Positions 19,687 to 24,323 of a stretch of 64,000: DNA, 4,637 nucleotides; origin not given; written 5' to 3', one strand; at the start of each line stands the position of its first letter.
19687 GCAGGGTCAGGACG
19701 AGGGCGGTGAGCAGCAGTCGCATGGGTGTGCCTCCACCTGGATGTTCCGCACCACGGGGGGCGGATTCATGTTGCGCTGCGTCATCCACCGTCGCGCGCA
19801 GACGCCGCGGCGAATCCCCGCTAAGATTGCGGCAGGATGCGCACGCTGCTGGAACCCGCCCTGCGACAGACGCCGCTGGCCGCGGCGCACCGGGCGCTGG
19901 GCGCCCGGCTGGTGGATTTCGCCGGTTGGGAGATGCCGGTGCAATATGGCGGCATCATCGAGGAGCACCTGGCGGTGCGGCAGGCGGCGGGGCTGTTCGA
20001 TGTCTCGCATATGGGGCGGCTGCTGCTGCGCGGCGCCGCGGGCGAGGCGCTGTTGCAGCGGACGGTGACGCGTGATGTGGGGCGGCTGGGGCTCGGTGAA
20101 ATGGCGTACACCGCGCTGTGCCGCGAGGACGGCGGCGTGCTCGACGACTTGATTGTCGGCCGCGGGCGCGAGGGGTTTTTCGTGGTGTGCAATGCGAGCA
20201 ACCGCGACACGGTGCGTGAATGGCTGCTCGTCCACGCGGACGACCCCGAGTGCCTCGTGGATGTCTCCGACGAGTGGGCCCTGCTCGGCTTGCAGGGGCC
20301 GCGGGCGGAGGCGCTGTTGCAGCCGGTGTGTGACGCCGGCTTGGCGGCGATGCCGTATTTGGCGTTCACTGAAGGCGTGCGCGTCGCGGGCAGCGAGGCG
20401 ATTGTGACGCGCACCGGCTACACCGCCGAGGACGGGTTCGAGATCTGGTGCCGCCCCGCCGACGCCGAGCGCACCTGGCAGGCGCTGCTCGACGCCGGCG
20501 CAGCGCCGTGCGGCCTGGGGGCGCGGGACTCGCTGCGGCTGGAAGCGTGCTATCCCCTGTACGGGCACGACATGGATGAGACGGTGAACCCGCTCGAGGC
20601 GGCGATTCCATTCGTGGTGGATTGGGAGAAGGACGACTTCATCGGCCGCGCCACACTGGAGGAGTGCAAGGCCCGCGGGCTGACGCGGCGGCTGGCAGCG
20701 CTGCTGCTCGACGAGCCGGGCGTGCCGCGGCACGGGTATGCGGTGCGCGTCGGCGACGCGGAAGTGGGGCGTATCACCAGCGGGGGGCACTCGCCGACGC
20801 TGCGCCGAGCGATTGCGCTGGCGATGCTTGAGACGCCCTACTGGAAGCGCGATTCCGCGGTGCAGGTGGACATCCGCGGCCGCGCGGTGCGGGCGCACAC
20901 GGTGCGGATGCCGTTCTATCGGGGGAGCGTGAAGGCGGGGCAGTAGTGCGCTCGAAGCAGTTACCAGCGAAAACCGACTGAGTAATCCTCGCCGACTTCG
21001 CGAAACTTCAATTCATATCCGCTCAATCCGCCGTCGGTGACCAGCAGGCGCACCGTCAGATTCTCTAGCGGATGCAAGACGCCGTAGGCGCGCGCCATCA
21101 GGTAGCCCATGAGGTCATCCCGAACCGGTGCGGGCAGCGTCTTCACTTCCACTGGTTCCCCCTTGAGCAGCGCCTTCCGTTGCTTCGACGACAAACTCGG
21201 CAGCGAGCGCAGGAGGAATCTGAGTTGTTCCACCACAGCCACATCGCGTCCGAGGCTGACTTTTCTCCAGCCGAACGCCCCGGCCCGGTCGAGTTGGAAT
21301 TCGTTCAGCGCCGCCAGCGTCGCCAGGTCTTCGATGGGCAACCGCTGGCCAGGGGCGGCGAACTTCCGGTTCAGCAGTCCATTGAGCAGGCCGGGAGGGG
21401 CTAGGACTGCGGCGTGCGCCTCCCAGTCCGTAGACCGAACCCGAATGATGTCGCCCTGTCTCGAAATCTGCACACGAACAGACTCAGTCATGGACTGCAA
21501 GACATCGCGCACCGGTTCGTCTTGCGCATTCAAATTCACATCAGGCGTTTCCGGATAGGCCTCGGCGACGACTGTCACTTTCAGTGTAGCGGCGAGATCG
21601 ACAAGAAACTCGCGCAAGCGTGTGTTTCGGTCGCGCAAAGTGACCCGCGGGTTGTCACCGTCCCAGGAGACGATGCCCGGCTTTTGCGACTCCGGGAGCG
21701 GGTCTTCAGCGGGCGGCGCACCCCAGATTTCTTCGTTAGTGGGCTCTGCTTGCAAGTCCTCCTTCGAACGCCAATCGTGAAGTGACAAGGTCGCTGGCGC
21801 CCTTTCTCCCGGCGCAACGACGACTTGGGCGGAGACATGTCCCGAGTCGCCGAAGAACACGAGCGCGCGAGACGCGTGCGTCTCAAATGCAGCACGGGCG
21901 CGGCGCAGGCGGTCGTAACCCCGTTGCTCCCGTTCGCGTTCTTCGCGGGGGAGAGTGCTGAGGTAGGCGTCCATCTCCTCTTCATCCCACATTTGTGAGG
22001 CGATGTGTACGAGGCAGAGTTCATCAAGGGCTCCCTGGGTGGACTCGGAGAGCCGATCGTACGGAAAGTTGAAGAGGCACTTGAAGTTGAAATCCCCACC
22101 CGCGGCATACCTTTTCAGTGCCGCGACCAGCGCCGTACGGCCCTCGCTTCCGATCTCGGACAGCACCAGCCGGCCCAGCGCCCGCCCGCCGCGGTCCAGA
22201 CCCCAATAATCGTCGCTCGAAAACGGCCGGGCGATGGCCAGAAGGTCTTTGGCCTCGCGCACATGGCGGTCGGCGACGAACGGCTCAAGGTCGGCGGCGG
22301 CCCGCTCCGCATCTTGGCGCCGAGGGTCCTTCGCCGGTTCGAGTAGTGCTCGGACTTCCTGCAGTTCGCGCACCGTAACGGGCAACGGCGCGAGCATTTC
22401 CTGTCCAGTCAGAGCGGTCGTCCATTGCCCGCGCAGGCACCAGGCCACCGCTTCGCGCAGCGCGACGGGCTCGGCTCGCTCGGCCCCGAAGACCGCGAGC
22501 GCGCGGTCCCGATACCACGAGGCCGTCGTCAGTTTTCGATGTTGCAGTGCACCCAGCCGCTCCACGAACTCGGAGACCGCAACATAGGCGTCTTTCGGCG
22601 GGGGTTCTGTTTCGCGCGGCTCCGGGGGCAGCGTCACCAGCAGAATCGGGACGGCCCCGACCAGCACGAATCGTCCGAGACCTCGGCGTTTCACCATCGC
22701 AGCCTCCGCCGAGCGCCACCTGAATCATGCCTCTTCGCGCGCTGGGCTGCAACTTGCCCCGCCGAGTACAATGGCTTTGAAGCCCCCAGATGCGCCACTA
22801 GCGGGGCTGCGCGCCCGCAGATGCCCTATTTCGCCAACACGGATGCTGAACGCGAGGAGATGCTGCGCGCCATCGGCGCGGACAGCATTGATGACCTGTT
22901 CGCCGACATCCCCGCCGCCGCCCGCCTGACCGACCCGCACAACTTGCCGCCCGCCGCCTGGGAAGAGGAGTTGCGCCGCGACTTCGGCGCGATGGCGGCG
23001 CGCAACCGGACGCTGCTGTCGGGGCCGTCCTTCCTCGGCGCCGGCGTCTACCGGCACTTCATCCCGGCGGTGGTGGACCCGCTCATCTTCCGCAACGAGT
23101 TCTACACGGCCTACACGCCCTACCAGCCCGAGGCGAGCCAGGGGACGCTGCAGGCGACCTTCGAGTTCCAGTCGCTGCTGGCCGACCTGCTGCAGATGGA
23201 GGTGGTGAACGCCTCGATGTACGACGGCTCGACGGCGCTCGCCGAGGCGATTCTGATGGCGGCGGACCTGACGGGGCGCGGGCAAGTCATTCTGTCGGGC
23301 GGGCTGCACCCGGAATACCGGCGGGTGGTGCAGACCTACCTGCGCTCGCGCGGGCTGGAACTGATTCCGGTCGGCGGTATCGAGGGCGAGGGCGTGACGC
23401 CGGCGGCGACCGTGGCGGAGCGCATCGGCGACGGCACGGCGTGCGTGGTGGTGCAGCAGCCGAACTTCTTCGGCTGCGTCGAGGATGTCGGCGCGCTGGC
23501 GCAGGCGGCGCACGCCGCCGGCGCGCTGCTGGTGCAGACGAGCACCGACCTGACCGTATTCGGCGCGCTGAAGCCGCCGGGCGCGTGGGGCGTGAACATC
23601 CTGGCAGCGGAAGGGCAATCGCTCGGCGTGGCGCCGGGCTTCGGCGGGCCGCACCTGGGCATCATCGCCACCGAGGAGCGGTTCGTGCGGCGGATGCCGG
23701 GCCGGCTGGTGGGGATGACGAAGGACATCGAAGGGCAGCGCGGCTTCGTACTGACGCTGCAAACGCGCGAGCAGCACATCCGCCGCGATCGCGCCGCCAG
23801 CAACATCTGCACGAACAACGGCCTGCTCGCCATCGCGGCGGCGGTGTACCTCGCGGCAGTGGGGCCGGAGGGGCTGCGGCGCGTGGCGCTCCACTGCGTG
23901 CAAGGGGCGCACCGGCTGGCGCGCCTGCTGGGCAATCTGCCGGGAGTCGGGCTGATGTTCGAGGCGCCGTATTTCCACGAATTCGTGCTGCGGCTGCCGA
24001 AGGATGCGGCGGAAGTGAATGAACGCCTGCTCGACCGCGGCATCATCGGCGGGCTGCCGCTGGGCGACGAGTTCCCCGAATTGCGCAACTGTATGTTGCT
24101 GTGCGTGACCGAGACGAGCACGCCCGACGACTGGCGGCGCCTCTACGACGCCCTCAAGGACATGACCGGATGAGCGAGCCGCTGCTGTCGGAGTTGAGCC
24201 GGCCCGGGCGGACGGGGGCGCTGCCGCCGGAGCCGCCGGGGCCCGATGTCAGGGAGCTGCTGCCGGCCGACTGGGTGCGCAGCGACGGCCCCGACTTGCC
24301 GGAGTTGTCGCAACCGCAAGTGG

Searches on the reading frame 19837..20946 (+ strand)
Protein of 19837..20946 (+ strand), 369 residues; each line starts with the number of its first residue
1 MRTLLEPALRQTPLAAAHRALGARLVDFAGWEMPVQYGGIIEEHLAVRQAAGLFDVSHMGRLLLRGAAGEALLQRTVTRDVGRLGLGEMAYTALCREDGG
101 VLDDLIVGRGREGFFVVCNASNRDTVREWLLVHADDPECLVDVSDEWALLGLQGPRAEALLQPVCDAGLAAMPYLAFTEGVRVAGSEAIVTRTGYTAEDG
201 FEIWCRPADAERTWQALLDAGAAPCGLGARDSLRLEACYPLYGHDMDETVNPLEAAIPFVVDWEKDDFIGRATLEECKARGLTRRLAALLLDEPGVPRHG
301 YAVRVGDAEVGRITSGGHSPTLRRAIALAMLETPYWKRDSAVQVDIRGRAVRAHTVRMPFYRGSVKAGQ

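Call 66: search_protein_families(library=pfam, proteins=[window:19837-20946:+], max_evalue=0.0001)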
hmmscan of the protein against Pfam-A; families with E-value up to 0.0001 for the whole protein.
window:19837-20946:+ (369 aa): 2 families
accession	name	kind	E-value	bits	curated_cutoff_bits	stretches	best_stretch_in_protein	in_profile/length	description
PF01571.26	GCV_T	-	1.1e-85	287.4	25.6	1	15-258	2-253/255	Aminomethyltransferase folate-binding domain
PF08669.17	GCV_T_C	-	3.7e-22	78.4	25.9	1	284-361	1-79/80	Glycine cleavage T-protein C-terminal barrel domain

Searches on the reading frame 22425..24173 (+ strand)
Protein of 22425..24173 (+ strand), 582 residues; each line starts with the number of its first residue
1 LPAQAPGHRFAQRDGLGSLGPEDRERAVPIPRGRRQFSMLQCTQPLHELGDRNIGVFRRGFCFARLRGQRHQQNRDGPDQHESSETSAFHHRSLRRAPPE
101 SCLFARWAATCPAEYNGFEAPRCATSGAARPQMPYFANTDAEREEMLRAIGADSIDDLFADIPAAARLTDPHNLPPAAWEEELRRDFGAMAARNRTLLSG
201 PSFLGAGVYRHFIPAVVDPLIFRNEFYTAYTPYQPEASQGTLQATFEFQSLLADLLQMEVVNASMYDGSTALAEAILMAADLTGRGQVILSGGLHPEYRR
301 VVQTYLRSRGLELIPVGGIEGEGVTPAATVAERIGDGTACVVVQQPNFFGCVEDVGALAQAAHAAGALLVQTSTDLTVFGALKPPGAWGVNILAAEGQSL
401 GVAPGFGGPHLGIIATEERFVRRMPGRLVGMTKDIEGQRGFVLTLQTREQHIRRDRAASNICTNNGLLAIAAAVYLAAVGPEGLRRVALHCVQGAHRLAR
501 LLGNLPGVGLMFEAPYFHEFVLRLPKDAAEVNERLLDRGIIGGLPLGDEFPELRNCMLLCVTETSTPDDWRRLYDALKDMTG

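Call 66: search_protein_families(library=pfam, proteins=[window:22425-24173:+], max_evalue=0.0001)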
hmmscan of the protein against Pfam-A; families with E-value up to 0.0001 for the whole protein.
window:22425-24173:+ (582 aa): 1 family
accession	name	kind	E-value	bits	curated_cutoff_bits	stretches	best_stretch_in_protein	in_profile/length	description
PF02347.22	GDC-P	-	1.3e-113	380.5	26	1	135-575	3-427/429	Glycine cleavage system P-protein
